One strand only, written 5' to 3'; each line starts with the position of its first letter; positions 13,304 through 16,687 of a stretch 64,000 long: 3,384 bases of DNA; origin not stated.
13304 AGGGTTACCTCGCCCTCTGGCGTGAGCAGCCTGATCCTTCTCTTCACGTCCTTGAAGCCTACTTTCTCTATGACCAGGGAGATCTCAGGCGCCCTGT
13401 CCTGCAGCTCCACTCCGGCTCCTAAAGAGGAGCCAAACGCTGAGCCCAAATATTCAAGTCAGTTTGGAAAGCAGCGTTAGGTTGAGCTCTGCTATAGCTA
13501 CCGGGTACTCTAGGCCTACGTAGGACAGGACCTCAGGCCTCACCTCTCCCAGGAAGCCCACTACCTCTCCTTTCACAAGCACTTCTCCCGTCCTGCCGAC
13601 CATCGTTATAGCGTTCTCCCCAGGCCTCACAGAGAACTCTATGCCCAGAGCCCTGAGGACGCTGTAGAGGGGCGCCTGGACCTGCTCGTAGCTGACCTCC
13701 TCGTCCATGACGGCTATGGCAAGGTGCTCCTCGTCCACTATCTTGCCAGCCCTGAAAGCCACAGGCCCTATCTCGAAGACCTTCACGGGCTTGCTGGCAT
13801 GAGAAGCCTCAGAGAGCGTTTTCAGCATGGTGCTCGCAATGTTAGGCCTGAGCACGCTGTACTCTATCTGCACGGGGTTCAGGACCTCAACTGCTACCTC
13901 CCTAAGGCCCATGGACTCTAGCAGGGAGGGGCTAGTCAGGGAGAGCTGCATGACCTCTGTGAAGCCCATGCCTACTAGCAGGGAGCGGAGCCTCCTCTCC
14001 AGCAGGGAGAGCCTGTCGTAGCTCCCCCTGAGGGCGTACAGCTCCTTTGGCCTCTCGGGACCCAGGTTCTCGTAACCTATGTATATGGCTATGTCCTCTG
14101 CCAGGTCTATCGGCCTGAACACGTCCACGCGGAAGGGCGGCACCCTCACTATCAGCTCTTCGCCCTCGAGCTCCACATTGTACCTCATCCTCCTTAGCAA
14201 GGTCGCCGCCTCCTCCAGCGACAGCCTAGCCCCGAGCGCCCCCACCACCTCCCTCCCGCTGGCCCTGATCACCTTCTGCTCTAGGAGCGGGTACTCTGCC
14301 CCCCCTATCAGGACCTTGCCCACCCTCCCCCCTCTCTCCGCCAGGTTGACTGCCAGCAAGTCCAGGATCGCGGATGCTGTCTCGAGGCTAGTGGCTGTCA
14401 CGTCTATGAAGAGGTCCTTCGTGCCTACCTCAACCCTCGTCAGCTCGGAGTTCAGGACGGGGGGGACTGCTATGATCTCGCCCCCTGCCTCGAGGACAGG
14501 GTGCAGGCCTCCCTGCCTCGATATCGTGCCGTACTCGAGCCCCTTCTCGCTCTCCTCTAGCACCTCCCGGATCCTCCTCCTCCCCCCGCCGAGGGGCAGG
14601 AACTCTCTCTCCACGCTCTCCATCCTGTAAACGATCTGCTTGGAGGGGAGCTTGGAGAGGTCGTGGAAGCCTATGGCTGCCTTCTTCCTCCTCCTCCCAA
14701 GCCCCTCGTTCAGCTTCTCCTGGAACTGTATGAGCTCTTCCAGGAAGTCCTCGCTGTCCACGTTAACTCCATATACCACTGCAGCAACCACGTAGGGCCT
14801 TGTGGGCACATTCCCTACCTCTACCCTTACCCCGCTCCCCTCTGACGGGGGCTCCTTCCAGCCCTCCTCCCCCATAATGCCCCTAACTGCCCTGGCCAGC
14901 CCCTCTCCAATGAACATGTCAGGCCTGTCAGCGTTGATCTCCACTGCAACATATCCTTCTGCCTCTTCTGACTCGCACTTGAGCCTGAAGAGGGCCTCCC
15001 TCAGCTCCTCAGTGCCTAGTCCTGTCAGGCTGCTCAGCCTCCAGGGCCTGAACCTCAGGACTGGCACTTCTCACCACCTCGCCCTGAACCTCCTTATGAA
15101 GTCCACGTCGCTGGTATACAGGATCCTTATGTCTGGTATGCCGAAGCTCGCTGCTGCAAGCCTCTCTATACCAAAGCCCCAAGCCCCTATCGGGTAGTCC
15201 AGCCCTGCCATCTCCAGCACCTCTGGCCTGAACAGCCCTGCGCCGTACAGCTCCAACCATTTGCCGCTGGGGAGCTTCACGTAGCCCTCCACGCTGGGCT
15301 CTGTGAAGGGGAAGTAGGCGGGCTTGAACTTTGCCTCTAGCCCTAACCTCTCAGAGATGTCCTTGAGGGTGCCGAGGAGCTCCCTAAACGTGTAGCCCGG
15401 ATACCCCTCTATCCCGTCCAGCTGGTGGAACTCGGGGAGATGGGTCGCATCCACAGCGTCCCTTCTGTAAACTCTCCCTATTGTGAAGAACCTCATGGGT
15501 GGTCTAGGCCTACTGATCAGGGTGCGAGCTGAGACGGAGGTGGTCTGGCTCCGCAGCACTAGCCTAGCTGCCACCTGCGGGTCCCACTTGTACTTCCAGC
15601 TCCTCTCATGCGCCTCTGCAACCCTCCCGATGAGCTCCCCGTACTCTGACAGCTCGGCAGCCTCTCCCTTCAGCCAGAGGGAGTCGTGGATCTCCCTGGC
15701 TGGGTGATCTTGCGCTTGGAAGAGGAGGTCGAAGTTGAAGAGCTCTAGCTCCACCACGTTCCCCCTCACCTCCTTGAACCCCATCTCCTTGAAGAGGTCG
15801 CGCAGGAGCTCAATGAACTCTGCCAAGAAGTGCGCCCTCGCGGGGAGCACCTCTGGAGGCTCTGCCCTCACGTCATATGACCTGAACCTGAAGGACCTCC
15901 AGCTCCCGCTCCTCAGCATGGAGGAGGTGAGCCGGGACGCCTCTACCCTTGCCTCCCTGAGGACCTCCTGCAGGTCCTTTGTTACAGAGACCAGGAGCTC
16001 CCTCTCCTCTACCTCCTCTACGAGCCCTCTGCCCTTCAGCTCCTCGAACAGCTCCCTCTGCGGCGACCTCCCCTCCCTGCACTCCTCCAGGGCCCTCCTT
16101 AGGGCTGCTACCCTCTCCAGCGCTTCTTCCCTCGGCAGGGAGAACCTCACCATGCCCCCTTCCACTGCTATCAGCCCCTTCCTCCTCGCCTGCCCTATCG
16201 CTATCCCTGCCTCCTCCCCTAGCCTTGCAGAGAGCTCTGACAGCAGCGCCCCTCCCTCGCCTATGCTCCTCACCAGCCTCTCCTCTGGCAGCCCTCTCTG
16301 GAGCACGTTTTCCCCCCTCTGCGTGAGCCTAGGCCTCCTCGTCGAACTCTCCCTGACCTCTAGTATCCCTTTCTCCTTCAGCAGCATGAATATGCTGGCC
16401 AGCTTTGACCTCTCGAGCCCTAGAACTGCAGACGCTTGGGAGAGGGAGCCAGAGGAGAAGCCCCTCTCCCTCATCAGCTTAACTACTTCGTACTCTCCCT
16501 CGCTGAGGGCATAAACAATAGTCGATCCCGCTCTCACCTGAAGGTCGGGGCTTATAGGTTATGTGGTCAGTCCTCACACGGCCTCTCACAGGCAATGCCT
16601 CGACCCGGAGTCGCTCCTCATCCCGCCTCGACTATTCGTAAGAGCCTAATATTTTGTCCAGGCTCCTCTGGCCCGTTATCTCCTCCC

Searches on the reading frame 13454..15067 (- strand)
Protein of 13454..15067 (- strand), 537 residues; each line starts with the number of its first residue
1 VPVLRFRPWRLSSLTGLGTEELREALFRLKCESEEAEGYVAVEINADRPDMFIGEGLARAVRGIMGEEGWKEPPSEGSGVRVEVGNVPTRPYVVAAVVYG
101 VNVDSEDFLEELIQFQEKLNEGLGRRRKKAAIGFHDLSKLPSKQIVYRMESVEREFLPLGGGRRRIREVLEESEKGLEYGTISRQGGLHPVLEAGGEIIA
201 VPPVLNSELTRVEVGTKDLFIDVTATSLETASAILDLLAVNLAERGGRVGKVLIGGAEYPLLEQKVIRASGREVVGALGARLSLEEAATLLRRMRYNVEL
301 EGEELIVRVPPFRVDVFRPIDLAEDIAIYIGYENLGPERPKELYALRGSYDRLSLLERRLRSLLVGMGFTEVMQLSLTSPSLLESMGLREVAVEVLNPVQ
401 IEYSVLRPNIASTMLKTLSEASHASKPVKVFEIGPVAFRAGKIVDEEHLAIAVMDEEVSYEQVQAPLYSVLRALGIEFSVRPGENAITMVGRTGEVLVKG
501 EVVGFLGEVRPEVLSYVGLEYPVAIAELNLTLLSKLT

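Call 12: search_protein_families(library=pfam, proteins=[window:13454-15067:-], max_evalue=0.00001)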
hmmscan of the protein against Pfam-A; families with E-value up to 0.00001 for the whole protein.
window:13454-15067:- (537 aa): 2 families
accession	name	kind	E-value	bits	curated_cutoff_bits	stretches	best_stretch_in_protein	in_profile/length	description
PF17759.6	tRNA_synthFbeta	-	4.4e-38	131.3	22.4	1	347-530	12-214/214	Phenylalanyl tRNA synthetase beta chain CLM domain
PF03484.21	B5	-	7.8e-19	68.1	28.6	1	274-332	8-67/67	tRNA synthetase B5 domain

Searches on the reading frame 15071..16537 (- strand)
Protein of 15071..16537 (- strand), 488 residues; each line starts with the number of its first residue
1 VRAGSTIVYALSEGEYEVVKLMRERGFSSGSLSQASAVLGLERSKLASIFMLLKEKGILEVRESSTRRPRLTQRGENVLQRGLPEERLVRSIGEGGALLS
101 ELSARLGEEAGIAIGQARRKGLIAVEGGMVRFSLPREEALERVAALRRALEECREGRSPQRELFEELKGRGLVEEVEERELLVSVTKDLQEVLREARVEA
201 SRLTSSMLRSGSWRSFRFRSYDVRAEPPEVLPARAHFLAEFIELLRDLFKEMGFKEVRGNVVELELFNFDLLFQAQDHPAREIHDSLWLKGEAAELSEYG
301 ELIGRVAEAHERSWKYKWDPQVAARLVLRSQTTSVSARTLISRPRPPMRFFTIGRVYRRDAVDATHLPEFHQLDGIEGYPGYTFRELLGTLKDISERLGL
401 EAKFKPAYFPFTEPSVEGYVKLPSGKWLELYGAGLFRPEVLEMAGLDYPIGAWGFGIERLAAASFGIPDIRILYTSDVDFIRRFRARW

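Call 12: search_protein_families(library=pfam, proteins=[window:15071-16537:-], max_evalue=0.00001)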
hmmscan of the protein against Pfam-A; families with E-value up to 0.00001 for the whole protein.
window:15071-16537:- (488 aa): 1 family
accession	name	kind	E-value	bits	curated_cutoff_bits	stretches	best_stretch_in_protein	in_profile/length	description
PF01409.25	tRNA-synt_2d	-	5.2e-79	265.6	19.8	1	221-484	2-246/246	tRNA synthetases class II core domain (F)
